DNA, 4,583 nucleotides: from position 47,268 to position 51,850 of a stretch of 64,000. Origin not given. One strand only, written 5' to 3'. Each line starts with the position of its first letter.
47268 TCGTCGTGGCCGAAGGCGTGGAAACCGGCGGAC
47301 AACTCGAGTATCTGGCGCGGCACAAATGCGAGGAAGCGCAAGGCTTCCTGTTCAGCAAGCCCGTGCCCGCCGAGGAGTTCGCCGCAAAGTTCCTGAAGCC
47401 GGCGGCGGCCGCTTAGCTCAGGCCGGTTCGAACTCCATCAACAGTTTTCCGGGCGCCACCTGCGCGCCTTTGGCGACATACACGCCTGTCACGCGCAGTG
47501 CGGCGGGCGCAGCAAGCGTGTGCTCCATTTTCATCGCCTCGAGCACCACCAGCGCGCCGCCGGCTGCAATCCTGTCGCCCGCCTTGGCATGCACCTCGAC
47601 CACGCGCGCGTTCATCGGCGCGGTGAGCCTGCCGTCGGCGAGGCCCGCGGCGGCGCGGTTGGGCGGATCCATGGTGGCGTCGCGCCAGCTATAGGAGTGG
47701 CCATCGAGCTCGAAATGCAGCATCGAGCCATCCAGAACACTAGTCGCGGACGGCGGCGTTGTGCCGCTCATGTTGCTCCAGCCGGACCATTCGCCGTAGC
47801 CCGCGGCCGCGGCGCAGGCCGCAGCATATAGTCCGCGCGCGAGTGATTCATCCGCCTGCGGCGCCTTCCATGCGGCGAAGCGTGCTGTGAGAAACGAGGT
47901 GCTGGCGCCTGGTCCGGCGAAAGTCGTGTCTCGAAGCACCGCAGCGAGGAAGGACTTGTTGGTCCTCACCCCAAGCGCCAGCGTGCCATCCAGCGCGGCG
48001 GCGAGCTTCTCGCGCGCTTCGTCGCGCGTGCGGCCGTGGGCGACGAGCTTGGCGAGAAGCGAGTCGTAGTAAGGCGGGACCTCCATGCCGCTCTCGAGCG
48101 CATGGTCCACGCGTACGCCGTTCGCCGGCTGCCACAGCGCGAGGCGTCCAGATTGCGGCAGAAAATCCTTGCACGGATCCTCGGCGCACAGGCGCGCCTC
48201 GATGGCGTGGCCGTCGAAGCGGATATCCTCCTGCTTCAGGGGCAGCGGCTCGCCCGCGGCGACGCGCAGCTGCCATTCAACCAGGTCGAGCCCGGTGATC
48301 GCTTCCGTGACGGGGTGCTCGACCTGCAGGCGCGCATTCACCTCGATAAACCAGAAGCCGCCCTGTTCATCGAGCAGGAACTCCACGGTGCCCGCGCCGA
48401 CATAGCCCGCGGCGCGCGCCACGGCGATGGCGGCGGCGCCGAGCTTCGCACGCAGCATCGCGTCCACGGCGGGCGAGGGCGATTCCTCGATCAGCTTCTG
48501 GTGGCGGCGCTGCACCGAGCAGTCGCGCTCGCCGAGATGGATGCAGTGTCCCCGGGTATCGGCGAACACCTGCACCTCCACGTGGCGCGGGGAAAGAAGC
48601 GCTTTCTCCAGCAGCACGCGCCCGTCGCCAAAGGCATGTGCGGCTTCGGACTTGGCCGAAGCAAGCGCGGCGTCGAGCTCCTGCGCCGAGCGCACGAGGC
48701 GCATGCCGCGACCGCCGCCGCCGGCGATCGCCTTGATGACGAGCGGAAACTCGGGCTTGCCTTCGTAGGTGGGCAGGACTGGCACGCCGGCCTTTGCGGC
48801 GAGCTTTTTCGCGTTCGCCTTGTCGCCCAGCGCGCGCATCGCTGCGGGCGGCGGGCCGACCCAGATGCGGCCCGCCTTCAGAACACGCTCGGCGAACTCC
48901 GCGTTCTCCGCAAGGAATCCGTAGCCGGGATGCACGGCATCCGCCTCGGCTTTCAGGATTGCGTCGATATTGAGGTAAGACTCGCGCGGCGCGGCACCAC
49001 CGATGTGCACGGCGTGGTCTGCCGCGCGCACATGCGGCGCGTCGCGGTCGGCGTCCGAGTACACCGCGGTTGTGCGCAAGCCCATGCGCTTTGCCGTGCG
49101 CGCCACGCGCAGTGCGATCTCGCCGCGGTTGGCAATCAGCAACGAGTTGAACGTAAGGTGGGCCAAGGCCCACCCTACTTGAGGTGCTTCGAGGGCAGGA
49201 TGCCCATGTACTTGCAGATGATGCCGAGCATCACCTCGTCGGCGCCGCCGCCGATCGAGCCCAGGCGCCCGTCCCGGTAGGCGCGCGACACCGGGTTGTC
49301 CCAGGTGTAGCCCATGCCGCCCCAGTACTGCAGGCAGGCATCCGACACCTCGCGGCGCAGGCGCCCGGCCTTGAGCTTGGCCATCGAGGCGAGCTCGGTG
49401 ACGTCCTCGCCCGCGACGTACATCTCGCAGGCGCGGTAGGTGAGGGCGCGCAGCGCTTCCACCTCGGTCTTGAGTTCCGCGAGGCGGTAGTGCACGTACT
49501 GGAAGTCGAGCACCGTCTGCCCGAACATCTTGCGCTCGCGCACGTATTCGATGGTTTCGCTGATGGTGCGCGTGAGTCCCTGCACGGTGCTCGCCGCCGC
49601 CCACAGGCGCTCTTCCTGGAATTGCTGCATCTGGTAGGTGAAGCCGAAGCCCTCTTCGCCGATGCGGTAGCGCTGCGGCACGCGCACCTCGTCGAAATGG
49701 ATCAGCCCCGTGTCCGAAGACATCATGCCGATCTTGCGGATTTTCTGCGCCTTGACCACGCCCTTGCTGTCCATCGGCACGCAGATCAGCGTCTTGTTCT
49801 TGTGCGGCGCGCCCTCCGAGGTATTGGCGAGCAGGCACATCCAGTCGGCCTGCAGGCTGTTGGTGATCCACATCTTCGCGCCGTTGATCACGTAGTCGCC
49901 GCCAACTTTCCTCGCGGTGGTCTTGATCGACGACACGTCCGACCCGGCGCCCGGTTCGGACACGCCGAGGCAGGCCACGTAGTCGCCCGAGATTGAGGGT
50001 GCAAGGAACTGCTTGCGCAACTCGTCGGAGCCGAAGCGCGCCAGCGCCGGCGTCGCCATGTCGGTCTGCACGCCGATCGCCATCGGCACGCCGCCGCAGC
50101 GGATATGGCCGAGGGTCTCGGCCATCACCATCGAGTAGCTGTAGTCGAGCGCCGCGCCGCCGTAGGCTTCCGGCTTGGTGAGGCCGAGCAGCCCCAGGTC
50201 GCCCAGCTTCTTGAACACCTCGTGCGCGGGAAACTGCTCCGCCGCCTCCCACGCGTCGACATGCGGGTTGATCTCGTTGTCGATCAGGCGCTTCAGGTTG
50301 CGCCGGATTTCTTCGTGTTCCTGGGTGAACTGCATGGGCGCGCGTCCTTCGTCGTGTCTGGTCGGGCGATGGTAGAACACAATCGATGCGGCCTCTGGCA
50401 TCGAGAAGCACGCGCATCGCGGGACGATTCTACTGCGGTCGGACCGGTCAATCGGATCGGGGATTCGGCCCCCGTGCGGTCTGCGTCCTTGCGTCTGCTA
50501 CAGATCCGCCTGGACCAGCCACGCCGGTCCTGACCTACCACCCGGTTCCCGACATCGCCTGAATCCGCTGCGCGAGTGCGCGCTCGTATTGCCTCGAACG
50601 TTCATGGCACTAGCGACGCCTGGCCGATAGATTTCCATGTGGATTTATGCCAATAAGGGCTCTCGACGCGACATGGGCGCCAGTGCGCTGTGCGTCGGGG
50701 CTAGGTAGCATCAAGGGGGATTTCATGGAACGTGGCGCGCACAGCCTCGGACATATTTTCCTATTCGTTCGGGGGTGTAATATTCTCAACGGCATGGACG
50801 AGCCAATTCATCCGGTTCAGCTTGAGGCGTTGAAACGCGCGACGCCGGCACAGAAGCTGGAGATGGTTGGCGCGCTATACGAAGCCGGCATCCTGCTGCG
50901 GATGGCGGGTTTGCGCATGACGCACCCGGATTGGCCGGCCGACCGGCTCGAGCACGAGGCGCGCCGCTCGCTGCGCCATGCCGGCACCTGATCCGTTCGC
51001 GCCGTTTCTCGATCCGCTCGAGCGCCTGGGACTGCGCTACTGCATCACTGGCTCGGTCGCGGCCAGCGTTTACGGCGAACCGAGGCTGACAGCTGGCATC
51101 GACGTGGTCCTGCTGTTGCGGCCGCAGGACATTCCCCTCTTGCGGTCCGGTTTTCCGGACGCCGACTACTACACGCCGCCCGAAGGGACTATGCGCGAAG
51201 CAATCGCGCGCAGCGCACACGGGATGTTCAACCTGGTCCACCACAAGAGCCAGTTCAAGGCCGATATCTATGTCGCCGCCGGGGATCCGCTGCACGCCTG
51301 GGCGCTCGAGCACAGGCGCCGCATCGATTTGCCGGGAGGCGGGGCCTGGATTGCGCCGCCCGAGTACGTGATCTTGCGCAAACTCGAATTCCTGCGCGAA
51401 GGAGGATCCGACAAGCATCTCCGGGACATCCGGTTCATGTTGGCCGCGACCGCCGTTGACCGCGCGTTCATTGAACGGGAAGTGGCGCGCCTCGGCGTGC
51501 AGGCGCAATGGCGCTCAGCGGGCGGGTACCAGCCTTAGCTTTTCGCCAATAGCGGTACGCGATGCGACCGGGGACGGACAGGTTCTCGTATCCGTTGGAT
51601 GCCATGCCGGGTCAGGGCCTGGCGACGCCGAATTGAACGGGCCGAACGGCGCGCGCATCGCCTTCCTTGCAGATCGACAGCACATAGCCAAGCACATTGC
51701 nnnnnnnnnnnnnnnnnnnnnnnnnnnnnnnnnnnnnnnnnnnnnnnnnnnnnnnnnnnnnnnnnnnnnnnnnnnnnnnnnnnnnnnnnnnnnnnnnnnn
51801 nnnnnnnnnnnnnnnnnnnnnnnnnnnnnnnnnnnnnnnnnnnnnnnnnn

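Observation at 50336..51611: Two-gene cassette (65-aa helical protein + NTase-fold protein) inserted between carboxylase-beta and acyl-CoA dehydrogenase genes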

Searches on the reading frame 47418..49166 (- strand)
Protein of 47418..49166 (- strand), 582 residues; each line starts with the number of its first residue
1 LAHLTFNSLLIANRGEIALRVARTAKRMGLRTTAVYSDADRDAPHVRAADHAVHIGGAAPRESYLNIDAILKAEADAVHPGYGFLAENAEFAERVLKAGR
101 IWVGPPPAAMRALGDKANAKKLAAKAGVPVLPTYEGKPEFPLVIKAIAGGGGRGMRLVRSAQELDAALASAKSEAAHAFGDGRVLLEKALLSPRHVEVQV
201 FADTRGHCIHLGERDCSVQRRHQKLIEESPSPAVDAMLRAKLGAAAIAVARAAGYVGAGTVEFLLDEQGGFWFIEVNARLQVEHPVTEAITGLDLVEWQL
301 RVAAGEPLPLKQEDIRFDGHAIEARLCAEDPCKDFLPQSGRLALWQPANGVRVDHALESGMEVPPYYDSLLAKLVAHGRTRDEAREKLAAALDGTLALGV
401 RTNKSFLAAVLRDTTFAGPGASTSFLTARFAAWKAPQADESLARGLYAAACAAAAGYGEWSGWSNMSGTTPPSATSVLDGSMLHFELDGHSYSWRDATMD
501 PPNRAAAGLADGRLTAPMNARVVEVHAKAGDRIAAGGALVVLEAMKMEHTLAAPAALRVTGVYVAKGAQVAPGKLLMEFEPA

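Call 64: search_protein_families(library=pfam, proteins=[window:47418-49166:-], max_evalue=0.00001)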
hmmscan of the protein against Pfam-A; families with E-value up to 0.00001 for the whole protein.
window:47418-49166:- (582 aa): 5 families
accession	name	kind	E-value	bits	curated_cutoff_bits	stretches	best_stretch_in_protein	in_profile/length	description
PF02786.22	CPSase_L_D2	-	2.1e-64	217.4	19.8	1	138-309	37-209/211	Carbamoyl-phosphate synthase L chain, ATP binding domain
PF00289.28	Biotin_carb_N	-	6.4e-40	136.5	25.5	1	6-110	2-110/110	Biotin carboxylase, N-terminal domain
PF02785.25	Biotin_carb_C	-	1.4e-30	106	32.4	1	323-427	1-107/108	Biotin carboxylase C-terminal domain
PF00364.28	Biotin_lipoyl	-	7.7e-12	45.3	22.1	1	514-578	3-72/73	Biotin-requiring enzyme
PF07478.18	Dala_Dala_lig_C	-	5.2e-08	33.1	24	1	135-278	32-174/204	D-ala D-ala ligase C-terminus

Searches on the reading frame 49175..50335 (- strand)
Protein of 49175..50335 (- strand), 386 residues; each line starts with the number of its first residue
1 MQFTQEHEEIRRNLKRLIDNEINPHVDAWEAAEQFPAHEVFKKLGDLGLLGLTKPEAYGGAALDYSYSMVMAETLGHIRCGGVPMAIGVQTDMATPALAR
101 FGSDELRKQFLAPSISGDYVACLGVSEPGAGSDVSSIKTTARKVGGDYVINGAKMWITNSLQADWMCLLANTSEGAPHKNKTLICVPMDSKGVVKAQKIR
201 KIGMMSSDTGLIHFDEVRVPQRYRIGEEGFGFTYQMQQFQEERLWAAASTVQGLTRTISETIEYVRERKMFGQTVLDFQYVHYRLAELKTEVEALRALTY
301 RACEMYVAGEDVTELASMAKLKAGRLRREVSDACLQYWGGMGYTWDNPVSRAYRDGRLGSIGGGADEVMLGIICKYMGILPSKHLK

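Call 32: find_related_loci(query=window:49175-50335:-, collection=genome_contigs, flank=6000)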
Query window:49175-50335:- (386 aa) in genome_contigs; peptide patterns used: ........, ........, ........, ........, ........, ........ (x = any residue, [..] = any of these).
599 stretches matched a pattern (row limit reached: there are more); 596 encode a relative of the query (tblastn E <= 1e-3); the best 80 are kept; 80 distinct loci.
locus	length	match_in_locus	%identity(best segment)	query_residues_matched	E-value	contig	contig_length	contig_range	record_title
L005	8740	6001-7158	95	1-386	0e+0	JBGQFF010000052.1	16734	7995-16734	MAG: Gammaproteobacteria bacterium isolate OBJ2_061818_090_6 k141_400879_length_16734_cov_23.5270, whole genome shotgun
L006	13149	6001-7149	94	1-383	0e+0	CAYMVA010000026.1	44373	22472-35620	MAG TPA_asm: uncultured Enterobacteriaceae bacterium isolate binchicken_co165_281 genome assembly, contig: k141_414415,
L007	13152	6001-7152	91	1-384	0e+0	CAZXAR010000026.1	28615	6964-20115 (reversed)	MAG TPA_asm: uncultured Enterobacteriaceae bacterium isolate binchicken_co21_395 genome assembly, contig: NODE_647_lengt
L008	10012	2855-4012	89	1-386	0e+0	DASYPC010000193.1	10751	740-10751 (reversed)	MAG TPA_asm: Burkholderiales bacterium isolate SMAG_U4446 k141_2658628, whole genome shotgun sequence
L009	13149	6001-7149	89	1-383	0e+0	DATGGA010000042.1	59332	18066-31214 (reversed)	MAG TPA_asm: Burkholderiales bacterium isolate SMAG_U9742 k141_1154795, whole genome shotgun sequence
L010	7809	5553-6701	91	1-383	0e+0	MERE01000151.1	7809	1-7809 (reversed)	MAG: Betaproteobacteria bacterium RIFCSPLOWO2_02_FULL_68_150 rifcsplowo2_02_scaffold_41734, whole genome shotgun sequenc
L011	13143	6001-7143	89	1-381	0e+0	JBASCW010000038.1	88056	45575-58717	MAG: Burkholderiales bacterium isolate MFD03501_ilm_asm_bin14 k127_41330, whole genome shotgun sequence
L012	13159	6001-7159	96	1-386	0e+0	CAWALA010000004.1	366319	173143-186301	MAG: uncultured beta proteobacterium isolate MFD02242.bin.2.37 genome assembly, contig: contig_22688, whole genome shotg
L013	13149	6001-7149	79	1-383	0e+0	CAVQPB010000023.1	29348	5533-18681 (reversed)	MAG: uncultured proteobacterium isolate MFD04651.bin.1.182 genome assembly, contig: contig_53085, whole genome shotgun s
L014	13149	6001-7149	79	1-383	0e+0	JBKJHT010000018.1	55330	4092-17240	MAG: Burkholderiales bacterium isolate ant_bin.123 S1Ck117_1545534_flag_0_multi_27.9566_len_55330, whole genome shotgun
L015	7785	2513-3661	78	1-384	0e+0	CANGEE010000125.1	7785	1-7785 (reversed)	MAG: Comamonadaceae bacterium isolate Jr-25may17-118 genome assembly, contig: Jr-25may17-C12969, whole genome shotgun se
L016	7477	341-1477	80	1-379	0e+0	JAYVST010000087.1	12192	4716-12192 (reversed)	MAG: Burkholderiales bacterium isolate GL74_DN_concoct_94 GL74_DN_concoct_94_86, whole genome shotgun sequence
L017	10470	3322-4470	80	1-383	0e+0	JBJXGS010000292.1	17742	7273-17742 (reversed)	MAG: Burkholderiales bacterium isolate F1F2.bin.191 k127_8888098, whole genome shotgun sequence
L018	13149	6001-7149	77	1-383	0e+0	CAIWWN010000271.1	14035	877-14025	MAG: uncultured Burkholderiales bacterium isolate Umea2p1_bin-0175 genome assembly, contig: bin-0175:271/294, whole geno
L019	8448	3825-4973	79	1-383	0e+0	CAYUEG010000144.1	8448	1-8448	MAG TPA_asm: uncultured Burkholderiales bacterium isolate binchicken_co214_156 genome assembly, contig: NODE_10726_lengt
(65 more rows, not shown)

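Call 41: search_protein_families(library=pfam, proteins=[L007:5493-5981:+, L007:5264-5497:+, L012:5390-5908:+, L009:5108-5944:-], max_evalue=0.1)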
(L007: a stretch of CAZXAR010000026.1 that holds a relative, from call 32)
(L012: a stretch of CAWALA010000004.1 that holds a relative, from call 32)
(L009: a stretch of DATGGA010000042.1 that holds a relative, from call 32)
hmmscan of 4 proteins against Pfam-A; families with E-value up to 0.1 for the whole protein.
L007:5493-5981:+ (163 aa): 6 families
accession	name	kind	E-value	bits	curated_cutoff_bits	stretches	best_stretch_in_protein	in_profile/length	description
PF10706.15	Aminoglyc_resit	-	3.8e-06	27.5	21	1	14-152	3-148/149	Aminoglycoside-2''-adenylyltransferase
PF09970.15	DUF2204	-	0.00037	20.6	20.3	1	11-150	3-140/181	Nucleotidyl transferase of unknown function (DUF2204)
PF08843.17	AbiEii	-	0.0056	17.1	22.5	1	20-136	8-142/238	Nucleotidyl transferase AbiEii toxin, Type IV TA system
PF19502.5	DUF6036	-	0.0088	16.3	23.6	1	25-149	20-114/164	Nucleotidyltransferase of unknown function (DUF6036)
PF14907.12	NTP_transf_5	-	0.01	15.9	31.2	1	12-133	59-181/249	Uncharacterised nucleotidyltransferase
PF01816.23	LRV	-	0.035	14.9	21.6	0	65-81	8-26/26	Leucine rich repeat variant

L007:5264-5497:+ (78 aa): 0 families

L012:5390-5908:+ (173 aa): 1 family
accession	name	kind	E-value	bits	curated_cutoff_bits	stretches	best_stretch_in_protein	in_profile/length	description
PF14325.12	DUF4383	-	2.9e-30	105.5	27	1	6-130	2-124/125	Domain of unknown function (DUF4383)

L009:5108-5944:- (278 aa): 2 families
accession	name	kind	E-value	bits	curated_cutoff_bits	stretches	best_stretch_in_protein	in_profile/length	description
PF00753.33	Lactamase_B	-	4.4e-21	76.1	22.7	1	70-262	7-196/196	Metallo-beta-lactamase superfamily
PF23552.2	ParB_C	-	0.08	12.8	23.8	0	249-270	11-32/50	ParB dimerisation domain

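Call 64: search_protein_families(library=pfam, proteins=[window:49175-50335:-], max_evalue=0.00001)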
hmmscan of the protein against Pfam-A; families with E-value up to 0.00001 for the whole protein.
window:49175-50335:- (386 aa): 4 families
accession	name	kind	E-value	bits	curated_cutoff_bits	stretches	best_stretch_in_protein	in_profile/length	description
PF00441.29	Acyl-CoA_dh_1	-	3.2e-41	141.4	22.4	1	231-375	3-147/150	Acyl-CoA dehydrogenase, C-terminal domain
PF02771.21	Acyl-CoA_dh_N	-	6.5e-31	107.5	22.9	1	4-118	1-113/113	Acyl-CoA dehydrogenase, N-terminal domain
PF02770.24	Acyl-CoA_dh_M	-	1.1e-21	77.2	33.3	1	122-217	1-97/97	Acyl-CoA dehydrogenase, middle domain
PF08028.16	Acyl-CoA_dh_2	-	5.6e-14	53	22.7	1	256-355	13-122/134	Acyl-CoA dehydrogenase, C-terminal domain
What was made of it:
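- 49175..50335 (-): Flanking acyl-CoA dehydrogenase gene, divergent from the antitoxin gene. Pfam Acyl-CoA_dh_N, _M and _1 (call 64).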

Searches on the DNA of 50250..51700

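Call 56: search_rna_families(source=window, start=50250, end=51700, threshold=evalue, max_evalue=1)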
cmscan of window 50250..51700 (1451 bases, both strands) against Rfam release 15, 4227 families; matches with E-value up to 1: 0.
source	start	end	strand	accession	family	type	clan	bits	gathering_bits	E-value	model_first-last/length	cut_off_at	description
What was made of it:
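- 50336..50793 (.): 458-bp spacer between the ACAD start and the antitoxin start; no conserved ORF; AT-richer toward the TA promoter. No Rfam match (call 56).
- Tried and rejected: Rfam found nothing in 50250-51700 (call 56).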

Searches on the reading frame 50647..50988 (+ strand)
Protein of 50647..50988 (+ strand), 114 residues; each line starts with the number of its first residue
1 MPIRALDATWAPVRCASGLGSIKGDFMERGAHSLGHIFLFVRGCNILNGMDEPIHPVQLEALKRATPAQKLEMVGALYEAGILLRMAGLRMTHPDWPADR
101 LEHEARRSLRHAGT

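Call 6: search_protein_families(library=pfam, proteins=[window:50647-50988:+], max_evalue=10)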
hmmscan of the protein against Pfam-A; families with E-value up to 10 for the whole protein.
window:50647-50988:+ (114 aa): 2 families
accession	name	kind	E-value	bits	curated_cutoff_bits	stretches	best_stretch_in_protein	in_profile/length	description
PF18993.5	Rv0078B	-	0.0023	18.3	27.1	1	64-110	2-48/63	Rv0078B-related antitoxin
PF13309.12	HTH_22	-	0.2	12.2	29.6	1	62-84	17-39/63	HTH domain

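Call 7: search_protein_families(library=ncbifam, proteins=[window:50647-50988:+], max_evalue=10)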
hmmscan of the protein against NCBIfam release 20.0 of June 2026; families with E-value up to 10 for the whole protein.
window:50647-50988:+ (114 aa): 1 family
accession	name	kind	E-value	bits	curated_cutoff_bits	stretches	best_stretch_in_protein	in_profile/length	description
NF011582.1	PRK15006.1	equivalog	0.2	11.2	204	1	52-100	153-201/248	thiosulfate reductase cytochrome B subunit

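Call 8: search_protein_families(library=padloc, proteins=[window:50647-50988:+], max_evalue=10)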
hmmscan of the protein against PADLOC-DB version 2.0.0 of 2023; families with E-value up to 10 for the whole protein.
window:50647-50988:+ (114 aa): 0 families
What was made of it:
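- The window toxin itself has no hit in Pfam, NCBIfam or PADLOC (calls 6-8). There are no PADLOC hits (call 8).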
